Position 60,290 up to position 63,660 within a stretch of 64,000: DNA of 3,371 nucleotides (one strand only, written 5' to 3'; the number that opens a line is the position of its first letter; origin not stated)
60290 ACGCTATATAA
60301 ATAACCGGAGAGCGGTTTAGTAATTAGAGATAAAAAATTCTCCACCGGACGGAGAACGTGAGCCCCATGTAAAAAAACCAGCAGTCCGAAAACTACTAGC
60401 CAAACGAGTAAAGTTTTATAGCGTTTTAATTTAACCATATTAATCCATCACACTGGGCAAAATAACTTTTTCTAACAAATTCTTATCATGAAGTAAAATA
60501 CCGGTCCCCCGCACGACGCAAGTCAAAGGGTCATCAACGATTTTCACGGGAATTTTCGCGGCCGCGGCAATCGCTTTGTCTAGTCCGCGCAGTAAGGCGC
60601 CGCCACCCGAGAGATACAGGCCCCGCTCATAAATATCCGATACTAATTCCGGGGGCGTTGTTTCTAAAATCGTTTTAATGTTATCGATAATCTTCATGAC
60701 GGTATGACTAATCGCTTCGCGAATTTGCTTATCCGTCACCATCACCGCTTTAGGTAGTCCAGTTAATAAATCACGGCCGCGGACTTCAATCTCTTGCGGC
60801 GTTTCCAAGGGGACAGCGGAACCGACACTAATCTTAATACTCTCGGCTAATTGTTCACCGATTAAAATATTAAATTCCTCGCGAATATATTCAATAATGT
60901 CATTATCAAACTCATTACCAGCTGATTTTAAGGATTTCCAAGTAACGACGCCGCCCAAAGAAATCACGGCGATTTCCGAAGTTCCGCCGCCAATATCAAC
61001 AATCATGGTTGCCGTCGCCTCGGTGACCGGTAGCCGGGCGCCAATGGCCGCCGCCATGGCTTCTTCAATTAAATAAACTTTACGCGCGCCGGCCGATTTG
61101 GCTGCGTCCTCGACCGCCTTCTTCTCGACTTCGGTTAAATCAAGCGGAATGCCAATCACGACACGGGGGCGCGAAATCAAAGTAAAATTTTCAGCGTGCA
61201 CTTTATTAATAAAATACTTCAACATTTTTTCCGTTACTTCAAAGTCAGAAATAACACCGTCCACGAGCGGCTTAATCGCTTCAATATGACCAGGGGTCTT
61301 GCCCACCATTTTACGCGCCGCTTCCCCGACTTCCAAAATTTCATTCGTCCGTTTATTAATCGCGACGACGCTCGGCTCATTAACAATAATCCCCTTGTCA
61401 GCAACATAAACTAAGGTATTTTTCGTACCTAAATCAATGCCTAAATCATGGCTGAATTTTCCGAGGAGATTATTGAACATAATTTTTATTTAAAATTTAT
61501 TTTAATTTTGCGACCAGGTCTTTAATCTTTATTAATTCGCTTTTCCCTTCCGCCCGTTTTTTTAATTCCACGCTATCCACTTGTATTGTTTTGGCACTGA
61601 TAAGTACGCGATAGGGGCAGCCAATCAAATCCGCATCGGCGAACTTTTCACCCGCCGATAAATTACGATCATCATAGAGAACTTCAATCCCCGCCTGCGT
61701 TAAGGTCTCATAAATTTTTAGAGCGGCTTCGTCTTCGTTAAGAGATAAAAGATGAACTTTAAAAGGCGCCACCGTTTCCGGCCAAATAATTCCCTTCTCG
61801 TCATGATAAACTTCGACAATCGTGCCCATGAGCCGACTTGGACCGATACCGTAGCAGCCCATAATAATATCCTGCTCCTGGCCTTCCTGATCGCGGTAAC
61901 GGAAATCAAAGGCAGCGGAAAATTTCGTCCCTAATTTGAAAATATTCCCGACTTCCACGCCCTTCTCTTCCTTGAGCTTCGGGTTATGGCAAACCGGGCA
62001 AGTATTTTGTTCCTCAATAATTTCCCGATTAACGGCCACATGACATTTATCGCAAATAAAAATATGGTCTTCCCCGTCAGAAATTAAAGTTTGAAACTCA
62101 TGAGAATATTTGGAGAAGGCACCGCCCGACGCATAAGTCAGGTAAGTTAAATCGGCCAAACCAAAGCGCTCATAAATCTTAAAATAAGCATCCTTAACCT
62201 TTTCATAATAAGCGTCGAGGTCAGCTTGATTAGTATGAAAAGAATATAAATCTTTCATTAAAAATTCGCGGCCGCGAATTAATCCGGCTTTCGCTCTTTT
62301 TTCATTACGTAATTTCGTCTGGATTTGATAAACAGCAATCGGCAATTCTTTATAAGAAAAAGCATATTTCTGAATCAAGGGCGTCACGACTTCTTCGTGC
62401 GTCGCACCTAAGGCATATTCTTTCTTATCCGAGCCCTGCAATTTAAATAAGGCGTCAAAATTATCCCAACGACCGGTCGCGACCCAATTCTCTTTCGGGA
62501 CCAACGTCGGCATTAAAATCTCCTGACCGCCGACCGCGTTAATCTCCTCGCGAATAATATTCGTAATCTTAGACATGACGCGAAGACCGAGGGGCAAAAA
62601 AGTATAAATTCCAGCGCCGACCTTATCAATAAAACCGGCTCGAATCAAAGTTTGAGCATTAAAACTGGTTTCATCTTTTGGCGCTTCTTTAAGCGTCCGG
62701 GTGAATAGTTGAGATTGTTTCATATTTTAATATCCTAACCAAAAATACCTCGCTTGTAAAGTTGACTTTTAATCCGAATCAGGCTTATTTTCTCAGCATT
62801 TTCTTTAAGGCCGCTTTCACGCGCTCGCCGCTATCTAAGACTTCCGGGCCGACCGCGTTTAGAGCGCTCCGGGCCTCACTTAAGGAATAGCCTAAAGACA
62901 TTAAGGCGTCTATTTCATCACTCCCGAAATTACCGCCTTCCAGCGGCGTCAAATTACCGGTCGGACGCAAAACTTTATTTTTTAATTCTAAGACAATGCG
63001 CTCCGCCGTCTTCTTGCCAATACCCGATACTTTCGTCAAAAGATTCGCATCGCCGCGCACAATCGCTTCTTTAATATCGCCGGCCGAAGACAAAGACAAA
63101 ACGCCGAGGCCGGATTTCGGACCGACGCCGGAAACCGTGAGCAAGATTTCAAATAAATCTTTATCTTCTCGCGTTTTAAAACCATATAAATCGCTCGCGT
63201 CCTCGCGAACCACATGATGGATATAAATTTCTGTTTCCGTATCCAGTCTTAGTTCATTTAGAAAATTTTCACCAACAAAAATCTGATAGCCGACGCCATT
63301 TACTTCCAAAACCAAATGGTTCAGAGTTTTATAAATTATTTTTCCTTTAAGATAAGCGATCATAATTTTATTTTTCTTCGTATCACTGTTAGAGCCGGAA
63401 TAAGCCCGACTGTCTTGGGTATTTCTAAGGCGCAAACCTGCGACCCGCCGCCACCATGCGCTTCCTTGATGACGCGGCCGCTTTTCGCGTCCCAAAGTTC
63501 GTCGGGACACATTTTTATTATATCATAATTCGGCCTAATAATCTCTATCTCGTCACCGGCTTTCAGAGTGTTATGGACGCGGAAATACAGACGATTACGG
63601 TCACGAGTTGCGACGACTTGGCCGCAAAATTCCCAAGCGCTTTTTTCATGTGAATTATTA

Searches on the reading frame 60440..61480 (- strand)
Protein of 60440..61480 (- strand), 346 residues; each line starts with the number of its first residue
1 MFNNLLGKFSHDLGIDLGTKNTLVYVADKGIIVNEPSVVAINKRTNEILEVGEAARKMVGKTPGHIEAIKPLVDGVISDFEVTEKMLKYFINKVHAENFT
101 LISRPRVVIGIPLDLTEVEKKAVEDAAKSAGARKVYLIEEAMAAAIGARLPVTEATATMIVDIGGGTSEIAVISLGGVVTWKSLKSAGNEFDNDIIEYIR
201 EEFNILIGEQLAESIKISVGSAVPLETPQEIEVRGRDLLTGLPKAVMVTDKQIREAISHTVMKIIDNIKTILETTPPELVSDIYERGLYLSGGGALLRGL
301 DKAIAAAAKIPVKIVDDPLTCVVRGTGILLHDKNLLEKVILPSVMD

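Call 53: search_protein_families(library=pfam, proteins=[window:60440-61480:-], max_evalue=0.1)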
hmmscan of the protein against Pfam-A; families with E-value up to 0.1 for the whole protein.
window:60440-61480:- (346 aa): 8 families
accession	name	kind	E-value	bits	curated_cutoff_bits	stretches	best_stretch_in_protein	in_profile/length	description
PF06723.19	MreB_Mbl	-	8.3e-139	462.4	27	1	11-335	2-324/327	MreB/Mbl protein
PF00012.26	HSP70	-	9.4e-15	54.3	20.6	2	96-210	125-245/599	Hsp70 protein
PF14450.12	FtsA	-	2.3e-12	47.8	31.8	1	160-315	2-110/127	Cell division protein FtsA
PF00022.25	Actin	-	1e-06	28.1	27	1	15-202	9-190/410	Actin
PF11104.14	PilM_2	-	0.00023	20.6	27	0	288-317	278-307/340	Type IV pilus assembly protein PilM;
PF06277.17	EutA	-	0.00041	19.8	27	1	153-226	140-214/475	Ethanolamine utilisation protein EutA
PF08841.16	DDR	-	0.0035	16.9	24.6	1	139-216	116-188/328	Diol dehydratase reactivase ATPase-like domain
PF24190.1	OB_RNR_2nd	-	0.025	15.4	27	0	235-273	13-51/67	Ribonuclease R second OB domain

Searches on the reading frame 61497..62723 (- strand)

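Call 53: search_protein_families(library=pfam, proteins=[window:61497-62723:-], max_evalue=0.1)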
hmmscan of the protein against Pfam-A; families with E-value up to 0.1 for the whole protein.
window:61497-62723:- (408 aa): 9 families
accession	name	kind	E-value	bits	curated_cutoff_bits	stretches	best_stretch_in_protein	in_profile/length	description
PF00587.30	tRNA-synt_2b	-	6.8e-30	104.9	29.3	1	93-306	1-179/179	tRNA synthetase class II core domain (G, H, P, S and T)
PF03129.25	HGTP_anticodon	-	1.1e-18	67.6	21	1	324-408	3-92/94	Anticodon binding domain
PF23145.1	Zf_2nd_IFT121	-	9.1e-05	22.5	25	1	218-248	13-43/45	IFT121, second zinc finger domain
PF22113.1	Mtrc-MtrF_II-IV_dom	-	0.0097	15.9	30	1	224-255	9-44/176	Outer membrane cytochrome MtrC/MtrF-like, domains II/IV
PF14522.11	Cytochrome_C7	-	0.015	15.5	24.8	1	221-247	13-67/67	Cytochrome c7 and related cytochrome c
PF13920.12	zf-C3HC4_3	-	0.019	15.2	27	1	220-248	22-45/49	Zinc finger, C3HC4 type (RING finger)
PF01155.25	HypA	-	0.033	14.7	28.9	1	213-258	62-105/112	Hydrogenase/urease nickel incorporation, metallochaperone, hypA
PF13901.12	RH_dom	-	0.037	14.3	28.1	1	99-229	31-153/206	Rubicon Homology Domain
PF13676.11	TIR_2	-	0.077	13.9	28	0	331-363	10-42/122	TIR domain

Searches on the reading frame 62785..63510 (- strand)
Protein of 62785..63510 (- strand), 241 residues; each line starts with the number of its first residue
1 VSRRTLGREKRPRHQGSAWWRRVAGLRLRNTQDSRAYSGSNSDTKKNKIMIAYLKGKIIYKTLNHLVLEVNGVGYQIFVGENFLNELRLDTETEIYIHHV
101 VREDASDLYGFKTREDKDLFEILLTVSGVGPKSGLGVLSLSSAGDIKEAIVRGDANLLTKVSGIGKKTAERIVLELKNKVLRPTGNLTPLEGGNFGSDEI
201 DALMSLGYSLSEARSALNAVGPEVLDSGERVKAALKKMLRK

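Call 53: search_protein_families(library=pfam, proteins=[window:62785-63510:-], max_evalue=0.1)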
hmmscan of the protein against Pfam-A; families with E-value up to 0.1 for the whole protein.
window:62785-63510:- (241 aa): 7 families
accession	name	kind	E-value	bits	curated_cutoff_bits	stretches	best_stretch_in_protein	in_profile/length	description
PF01330.27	RuvA_N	-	5.4e-22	78.1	23.6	1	50-110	1-61/61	RuvA N terminal domain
PF14520.12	HHH_5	-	1.4e-14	54.7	27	1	120-177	1-56/57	Helix-hairpin-helix domain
PF07499.19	RuvA_C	-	9.3e-07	29.7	24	1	201-238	8-46/47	RuvA, C-terminal domain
PF00633.29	HHH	-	1.1e-06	28.6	24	1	157-173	12-28/30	Helix-hairpin-helix motif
PF21176.3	RecR_HhH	-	0.0009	19.4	27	1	158-176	8-26/45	RecR, helix-hairpin-helix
PF12836.13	HHH_3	-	0.0017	18.9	27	1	154-173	12-31/65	Helix-hairpin-helix motif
PF10391.15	DNA_pol_lambd_f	-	0.059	13.6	29.8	0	156-171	1-16/51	Fingers domain of DNA polymerase lambda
